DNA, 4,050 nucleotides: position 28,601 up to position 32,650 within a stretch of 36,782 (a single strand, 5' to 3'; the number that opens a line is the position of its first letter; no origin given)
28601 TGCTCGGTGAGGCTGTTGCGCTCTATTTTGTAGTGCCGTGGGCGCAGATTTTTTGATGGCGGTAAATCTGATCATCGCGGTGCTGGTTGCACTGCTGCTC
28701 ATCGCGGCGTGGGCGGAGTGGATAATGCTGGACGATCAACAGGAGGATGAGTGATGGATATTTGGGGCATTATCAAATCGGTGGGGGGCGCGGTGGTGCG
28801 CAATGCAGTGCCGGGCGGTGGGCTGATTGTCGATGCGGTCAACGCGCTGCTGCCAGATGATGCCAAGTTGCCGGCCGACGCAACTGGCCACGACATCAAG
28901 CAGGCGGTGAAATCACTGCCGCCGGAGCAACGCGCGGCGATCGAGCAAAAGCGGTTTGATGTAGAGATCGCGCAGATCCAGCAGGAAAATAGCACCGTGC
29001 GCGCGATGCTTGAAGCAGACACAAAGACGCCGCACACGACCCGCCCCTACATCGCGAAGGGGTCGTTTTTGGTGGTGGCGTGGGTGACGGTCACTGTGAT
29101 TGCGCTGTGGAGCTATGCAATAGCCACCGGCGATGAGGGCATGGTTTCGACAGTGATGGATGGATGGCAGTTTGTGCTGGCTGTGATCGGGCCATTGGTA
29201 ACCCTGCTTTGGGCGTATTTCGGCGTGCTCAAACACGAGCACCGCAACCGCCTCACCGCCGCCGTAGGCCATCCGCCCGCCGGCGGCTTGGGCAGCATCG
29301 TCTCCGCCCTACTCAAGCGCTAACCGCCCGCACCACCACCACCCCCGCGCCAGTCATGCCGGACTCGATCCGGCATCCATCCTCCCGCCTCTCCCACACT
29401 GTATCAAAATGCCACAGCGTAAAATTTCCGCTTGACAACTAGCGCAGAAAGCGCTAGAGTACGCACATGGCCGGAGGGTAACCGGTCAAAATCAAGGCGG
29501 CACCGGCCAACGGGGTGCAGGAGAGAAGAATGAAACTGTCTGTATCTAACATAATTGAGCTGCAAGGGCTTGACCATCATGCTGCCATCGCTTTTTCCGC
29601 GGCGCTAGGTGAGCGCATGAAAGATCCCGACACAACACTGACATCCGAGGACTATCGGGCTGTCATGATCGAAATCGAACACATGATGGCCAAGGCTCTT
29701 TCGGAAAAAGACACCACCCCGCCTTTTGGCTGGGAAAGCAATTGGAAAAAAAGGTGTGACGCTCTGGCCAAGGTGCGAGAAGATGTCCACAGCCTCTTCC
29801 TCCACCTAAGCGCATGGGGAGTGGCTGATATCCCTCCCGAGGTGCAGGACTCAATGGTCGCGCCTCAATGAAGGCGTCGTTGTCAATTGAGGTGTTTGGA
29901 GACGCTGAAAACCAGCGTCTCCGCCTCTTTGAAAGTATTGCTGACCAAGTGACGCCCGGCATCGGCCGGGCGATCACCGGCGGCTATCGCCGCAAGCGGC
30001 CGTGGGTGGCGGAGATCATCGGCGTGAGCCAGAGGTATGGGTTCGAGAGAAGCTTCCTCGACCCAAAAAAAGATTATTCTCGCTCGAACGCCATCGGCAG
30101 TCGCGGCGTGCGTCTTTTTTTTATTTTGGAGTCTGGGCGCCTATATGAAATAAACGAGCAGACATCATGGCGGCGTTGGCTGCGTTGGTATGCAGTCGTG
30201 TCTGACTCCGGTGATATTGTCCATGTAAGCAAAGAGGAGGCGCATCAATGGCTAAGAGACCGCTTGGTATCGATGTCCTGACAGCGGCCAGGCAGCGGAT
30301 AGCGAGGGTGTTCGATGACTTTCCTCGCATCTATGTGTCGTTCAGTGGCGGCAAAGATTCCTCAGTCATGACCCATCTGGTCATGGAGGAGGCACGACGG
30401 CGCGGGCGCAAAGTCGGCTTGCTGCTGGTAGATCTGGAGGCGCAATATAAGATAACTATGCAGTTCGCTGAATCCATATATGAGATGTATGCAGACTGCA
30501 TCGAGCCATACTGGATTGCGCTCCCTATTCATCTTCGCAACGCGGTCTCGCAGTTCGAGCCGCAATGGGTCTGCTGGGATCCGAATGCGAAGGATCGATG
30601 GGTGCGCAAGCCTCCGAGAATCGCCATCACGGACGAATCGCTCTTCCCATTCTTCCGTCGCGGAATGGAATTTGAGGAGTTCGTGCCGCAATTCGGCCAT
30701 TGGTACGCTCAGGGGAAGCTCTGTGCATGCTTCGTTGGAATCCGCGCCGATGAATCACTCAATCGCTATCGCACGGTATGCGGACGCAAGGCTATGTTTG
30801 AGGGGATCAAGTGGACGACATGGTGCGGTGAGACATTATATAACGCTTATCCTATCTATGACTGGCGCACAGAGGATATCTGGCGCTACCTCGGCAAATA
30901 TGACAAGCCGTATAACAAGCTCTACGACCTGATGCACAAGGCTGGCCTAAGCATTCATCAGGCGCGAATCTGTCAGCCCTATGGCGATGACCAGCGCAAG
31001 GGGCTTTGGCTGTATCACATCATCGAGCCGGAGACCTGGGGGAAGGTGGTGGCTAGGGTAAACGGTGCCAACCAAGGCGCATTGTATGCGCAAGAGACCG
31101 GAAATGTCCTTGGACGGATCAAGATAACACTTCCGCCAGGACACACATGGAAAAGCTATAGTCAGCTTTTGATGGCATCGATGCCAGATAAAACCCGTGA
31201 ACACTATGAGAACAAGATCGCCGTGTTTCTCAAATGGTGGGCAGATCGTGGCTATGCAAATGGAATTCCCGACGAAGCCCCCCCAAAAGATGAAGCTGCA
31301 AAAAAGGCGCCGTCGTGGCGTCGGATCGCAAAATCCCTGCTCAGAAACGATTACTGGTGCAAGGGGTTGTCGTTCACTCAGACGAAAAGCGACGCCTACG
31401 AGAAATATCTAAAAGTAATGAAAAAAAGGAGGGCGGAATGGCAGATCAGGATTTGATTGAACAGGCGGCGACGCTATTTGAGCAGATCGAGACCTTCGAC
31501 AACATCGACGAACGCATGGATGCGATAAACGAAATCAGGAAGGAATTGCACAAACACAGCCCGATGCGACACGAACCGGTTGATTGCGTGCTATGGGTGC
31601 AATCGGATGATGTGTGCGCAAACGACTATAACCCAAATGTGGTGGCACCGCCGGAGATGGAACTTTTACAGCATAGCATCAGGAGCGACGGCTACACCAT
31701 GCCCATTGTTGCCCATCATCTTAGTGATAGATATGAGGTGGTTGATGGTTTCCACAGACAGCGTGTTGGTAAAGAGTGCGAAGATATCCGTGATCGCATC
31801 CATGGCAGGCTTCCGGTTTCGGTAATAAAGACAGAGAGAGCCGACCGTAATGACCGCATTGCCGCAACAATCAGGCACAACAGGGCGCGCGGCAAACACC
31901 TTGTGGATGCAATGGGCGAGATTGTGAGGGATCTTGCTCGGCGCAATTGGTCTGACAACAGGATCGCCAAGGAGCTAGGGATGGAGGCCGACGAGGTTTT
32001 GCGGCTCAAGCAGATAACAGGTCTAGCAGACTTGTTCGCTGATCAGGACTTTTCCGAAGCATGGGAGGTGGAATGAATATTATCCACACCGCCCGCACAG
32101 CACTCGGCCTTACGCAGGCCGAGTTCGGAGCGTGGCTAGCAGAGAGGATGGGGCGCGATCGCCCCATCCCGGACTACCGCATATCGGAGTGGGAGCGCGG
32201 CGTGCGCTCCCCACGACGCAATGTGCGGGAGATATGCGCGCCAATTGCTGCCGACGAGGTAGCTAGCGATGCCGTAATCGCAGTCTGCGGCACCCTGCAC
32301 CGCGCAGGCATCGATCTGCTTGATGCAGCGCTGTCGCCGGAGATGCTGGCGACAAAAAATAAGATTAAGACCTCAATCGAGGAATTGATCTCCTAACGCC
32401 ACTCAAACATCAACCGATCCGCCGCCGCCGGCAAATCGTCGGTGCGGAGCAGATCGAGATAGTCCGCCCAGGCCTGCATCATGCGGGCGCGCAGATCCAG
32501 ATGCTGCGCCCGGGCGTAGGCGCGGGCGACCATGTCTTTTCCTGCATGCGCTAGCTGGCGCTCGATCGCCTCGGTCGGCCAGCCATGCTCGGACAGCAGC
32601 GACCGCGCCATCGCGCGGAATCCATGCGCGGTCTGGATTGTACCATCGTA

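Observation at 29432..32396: Five-gene accessory operon built around an IbrA-like PP-loop enzyme and an IbrB-like ParB/Srx protein: candidate uncharacterised DNA-modification, defence or regulatory system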

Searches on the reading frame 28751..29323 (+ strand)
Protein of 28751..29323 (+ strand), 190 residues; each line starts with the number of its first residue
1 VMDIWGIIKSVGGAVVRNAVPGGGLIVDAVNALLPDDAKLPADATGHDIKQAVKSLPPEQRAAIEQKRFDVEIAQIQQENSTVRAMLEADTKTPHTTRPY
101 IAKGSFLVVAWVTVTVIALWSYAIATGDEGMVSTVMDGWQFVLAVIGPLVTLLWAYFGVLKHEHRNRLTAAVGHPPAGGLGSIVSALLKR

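Call 114: find_related_loci(query=window:28751-29323:+, collection=viral_contigs, flank=7000)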
Query window:28751-29323:+ (190 aa) in viral_contigs; peptide patterns used: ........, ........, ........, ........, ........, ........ (x = any residue, [..] = any of these).
25 stretches matched a pattern; 16 encode a relative of the query (tblastn E <= 1e-3); 16 distinct loci.
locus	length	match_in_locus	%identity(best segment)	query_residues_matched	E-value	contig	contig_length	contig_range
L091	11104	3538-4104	60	2-190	6e-79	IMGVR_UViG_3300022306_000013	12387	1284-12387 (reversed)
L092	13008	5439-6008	61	2-190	2e-77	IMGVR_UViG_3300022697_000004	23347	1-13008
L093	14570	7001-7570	60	2-190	1e-76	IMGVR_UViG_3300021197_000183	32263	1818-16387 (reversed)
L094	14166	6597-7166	57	2-190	2e-74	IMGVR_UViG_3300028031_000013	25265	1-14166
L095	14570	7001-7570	59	2-190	3e-75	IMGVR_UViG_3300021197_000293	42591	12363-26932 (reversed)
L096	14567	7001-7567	58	2-190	2e-73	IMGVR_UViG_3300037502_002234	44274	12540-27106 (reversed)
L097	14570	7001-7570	61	2-190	2e-72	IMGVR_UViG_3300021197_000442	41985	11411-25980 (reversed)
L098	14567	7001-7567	58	2-189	2e-70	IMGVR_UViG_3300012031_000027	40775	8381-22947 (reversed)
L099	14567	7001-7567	53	2-190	1e-66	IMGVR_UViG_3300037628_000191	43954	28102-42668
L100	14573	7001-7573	55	1-190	2e-66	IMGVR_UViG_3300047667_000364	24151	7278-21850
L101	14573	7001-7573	55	1-190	2e-66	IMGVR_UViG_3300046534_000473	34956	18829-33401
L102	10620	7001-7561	52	2-188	1e-64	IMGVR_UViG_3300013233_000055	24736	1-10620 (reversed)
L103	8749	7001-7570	61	2-190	5e-77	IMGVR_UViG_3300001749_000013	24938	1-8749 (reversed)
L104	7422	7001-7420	59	1-140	9e-51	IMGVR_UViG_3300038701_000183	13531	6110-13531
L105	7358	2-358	62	72-190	1e-44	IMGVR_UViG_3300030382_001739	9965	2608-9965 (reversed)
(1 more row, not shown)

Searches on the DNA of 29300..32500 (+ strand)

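Call 19: search_dna_similar(query=window:29300-32500:+, collection=phages, mode=distant, max_rows=20)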
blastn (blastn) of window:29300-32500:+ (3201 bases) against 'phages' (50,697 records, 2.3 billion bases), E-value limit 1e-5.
Records with a match: 4; places in all: 4; records where one place covers at least 80% of the query: 0.
Best place of each record, by identity: 60-80% 4.
By first word of the organism name: Chlorobiaceae 1; Microcystis 1; Pseudomonas 1; Clostridium 1.
By host as written in the record: Chlorobiaceae bacterium strain GSB-B 1; Microcystis wesenbergii 1; Pseudomonas alcaligenes BBS_2079 1; [Clostridium] scindens DSM 5676 1.
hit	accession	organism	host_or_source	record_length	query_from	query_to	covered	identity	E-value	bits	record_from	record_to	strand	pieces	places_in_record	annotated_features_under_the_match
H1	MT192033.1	Chlorobiaceae phage CV-1-33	Chlorobiaceae bacterium strain GSB-B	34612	1047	2783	41%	67.5%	5e-87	397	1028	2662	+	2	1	hypothetical protein (x3)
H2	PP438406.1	Microcystis phage Mwe-JY13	Microcystis wesenbergii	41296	1011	2698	41%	65.2%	1e-37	246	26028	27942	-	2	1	putative phosphoadenosine phosphosulfate sulfotransferase | ParB/sulfiredoxin (x2)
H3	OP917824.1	Pseudomonas phage Amjad_SA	Pseudomonas alcaligenes BBS_2079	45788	1027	1751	23%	65.8%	3e-32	148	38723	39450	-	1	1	hypothetical protein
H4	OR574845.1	Clostridium phage phiCs5676-1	[Clostridium] scindens DSM 5676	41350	1549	1748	6%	67.7%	1e-6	64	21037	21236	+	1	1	phosphoadenosine phosphosulfate reductase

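Call 48: get_annotated_region(hit=H1, flank=5000)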
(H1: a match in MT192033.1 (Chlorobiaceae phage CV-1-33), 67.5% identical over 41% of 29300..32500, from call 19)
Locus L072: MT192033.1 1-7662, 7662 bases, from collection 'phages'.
description: Chlorobiaceae phage CV-1-33, complete genome.
organism: Chlorobiaceae phage CV-1-33 (NCBI taxid 2716170)
taxonomy: Viruses; Duplodnaviria; Heunggongvirae; Uroviricota; Caudoviricetes
host: Chlorobiaceae bacterium strain GSB-B; source: -; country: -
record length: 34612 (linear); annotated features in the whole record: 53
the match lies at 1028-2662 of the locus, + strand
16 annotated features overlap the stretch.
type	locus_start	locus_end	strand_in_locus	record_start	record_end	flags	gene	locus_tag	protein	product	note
CDS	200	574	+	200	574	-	-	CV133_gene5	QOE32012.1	hypothetical protein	Predicted by MGA; label: gene_5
CDS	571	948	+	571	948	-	-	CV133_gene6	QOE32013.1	hypothetical protein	Predicted by MGA; label: gene_6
CDS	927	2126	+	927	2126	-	-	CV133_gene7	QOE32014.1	hypothetical protein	Predicted by MGA; label: gene_7; Phage_cluster_819_PFAM-DUF3440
CDS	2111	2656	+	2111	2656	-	-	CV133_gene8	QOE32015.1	hypothetical protein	Predicted by MGA; label: gene_8; Phage_cluster_1404_PFAM-ParBc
CDS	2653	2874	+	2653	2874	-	-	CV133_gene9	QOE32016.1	hypothetical protein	Predicted by MGA; label: gene_9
misc_feature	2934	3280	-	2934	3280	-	-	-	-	-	similar to hypothetical protein; label: gene_102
CDS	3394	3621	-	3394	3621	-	-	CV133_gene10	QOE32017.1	hypothetical protein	Predicted by MGA; label: gene_10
CDS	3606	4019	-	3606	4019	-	-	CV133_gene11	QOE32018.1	hypothetical protein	Predicted by MGA; label: gene_11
CDS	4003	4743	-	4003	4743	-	-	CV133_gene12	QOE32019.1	hypothetical protein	Predicted by MGA; label: gene_12; Phage_cluster_1196_PFAM-DUF1376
CDS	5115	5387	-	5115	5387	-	-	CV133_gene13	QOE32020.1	hypothetical protein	Predicted by MGA; label: gene_13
CDS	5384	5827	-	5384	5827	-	-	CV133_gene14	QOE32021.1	hypothetical protein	Predicted by MGA; label: gene_14; Phage_cluster_770_PFAM-RusA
CDS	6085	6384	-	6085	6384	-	-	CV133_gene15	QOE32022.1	hypothetical protein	Predicted by MGA; label: gene_15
CDS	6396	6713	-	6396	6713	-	-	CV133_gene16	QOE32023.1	hypothetical protein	Predicted by MGA; label: gene_16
misc_feature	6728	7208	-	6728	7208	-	-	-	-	-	similar to hypothetical protein; label: gene_105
CDS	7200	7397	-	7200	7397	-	-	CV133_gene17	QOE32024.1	hypothetical protein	Predicted by MGA; label: gene_17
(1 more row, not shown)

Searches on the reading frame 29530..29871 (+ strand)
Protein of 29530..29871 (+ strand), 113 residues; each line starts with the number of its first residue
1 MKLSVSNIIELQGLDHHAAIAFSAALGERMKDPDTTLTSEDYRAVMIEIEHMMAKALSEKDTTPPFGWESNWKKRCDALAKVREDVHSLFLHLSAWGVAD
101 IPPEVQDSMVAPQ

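Call 8: search_protein_families(library=pfam, proteins=[window:29530-29871:+], max_evalue=0.1)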
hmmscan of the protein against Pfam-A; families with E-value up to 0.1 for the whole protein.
window:29530-29871:+ (113 aa): 0 families

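Call 9: search_protein_families(library=ncbifam, proteins=[window:29530-29871:+], max_evalue=0.1)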
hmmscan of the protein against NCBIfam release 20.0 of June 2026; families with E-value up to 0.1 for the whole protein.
window:29530-29871:+ (113 aa): 0 families

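Call 10: search_protein_families(library=padloc, proteins=[window:29530-29871:+], max_evalue=0.1)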
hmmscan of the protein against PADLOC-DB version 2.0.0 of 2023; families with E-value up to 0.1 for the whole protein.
window:29530-29871:+ (113 aa): 0 families

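Call 11: search_protein_families(library=phrogs, proteins=[window:29530-29871:+], max_evalue=0.01)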
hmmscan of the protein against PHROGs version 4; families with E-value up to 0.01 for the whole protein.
window:29530-29871:+ (113 aa): 0 families

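Call 30: find_homologous_proteins(query=window:29530-29871:+, max_evalue=0.01)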
Query window:29530-29871:+ (113 aa): 1 proteins with E <= 0.01 among 3 candidates.
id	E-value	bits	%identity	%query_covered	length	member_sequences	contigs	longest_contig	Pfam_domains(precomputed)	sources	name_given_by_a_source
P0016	3.3e-69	248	100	100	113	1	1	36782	-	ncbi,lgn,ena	-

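Call 52: predict_structure(protein=window:29530-29871:+)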
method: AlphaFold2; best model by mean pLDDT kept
length: 113 residues; sequences in the alignment: 1
mean_pLDDT: 69.7   pTM: 0.59
mean pLDDT of the five models: 69.7, 65.2, 64.5, 61.7, 61.2
residues with pLDDT >= 90: 0; 70-90: 61; 50-70: 46; < 50: 6
segments of 3 or more residues with pLDDT < 50: 110-113
pLDDT, mean of each block of 10 residues (from residue 1): 51 62 67 73 83 76 67 77 79 77 65 37
secondary structure, 60 per line:
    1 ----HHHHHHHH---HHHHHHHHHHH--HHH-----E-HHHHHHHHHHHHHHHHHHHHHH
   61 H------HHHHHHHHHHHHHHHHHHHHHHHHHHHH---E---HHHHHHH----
elements in order: H5-12 H16-26 H39-61 H68-95 H103-109

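Call 105: fold_search(model_id=the predicted structure, library=pdb)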
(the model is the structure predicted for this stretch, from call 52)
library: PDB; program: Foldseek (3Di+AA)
matches with E <= 10: 364; with E <= 0.001: 0
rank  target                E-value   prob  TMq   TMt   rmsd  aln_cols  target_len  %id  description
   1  4ree_B                5.4e-01  0.38  0.39  0.22  10.2       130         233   14  Crystal Structure of TR3 LBD in complex with Molecule 6 (released 2015-09-09)
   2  7y8f_A                5.7e-01  0.14  0.23  0.13  12.0       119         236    9  Estrogen Receptor Alpha Ligand Binding Domain Y537S Mutant in Complex with an Inhibitor 30o and GRIP Peptide (released 2023-04-26)
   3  5eit_B                6.7e-01  0.20  0.33  0.17  13.1       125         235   11  Crystal Structure of the ER-alpha Ligand-binding Domain (Y537S) in Complex with the imidazopyridine derivative 2-(4-hy (released 2016-05-04)
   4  9ecf_A                7.4e-01  0.18  0.28  0.17  12.1       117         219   13  Crystal structure of the hERbeta LBD complexed with androstenediol and SRC 2-2 peptide (crystal form 2) (released 2025-11-19)
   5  1x76_A                7.4e-01  0.16  0.28  0.17  12.6       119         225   12  CRYSTAL STRUCTURE OF ESTROGEN RECEPTOR BETA COMPLEXED WITH WAY-697 (released 2005-03-01)
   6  4rzg_B                7.9e-01  0.25  0.35  0.19  13.1       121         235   14  Crystal Structure Analysis of the DNPA-bounded NUR77 Ligand binding Domain (released 2015-03-18)
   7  5hyr_A                7.9e-01  0.20  0.32  0.18  13.2       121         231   11  Estrogen Receptor Alpha Ligand Binding Domain Y537S Mutant in Complex with Stapled Peptide SRC2-SP2 and Estradiol (released 2016-05-25)
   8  3hm1_B                8.8e-01  0.15  0.29  0.16  12.7       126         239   11  Crystal structure of human Estrogen Receptor Alpha Ligand-Binding Domain in complex with a Glucocorticoid Receptor Int (released 2010-06-02)
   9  2b1v_B                8.8e-01  0.15  0.27  0.15  12.4       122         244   11  Human estrogen receptor alpha ligand-binding domain in complex with OBCP-1M and a glucocorticoid receptor interacting  (released 2006-05-09)
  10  9w13_A                8.8e-01  0.12  0.23  0.13  12.2       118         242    9  Crystal Structure of the ER-alpha Ligand-binding Domain (Y537S) in Complex with ZEN-P (released 2026-03-18)
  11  5wgq_B                9.3e-01  0.18  0.34  0.18  12.9       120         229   12  Estrogen Receptor Alpha Ligand Binding Domain in Complex with Estradiol and SRC2-BCP1 (released 2018-06-13)
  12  5dxq_B                9.3e-01  0.16  0.32  0.17  13.0       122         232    9  Crystal Structure of the ER-alpha Ligand-binding Domain in Complex with the Cyclofenil Derivative 4,4'-[(1s,5s)-bicycl (released 2016-05-04)
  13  5wgd_B                1.0e+00  0.15  0.28  0.17  11.9       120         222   11  Estrogen Receptor Alpha Ligand Binding Domain in Complex with Estradiol and SRC2-LP1 (released 2018-06-13)
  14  2qa8_A                1.0e+00  0.15  0.32  0.17  13.2       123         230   12  Crystal Structure of the Estrogen Receptor Alpha Ligand Binding Domain Mutant 537S Complexed with Genistein (released 2008-03-18)
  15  4pp6_A                1.0e+00  0.15  0.29  0.17  12.9       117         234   11  Crystal Structure of the Estrogen Receptor alpha Ligand-binding Domain in Complex with Resveratrol (released 2014-05-07)
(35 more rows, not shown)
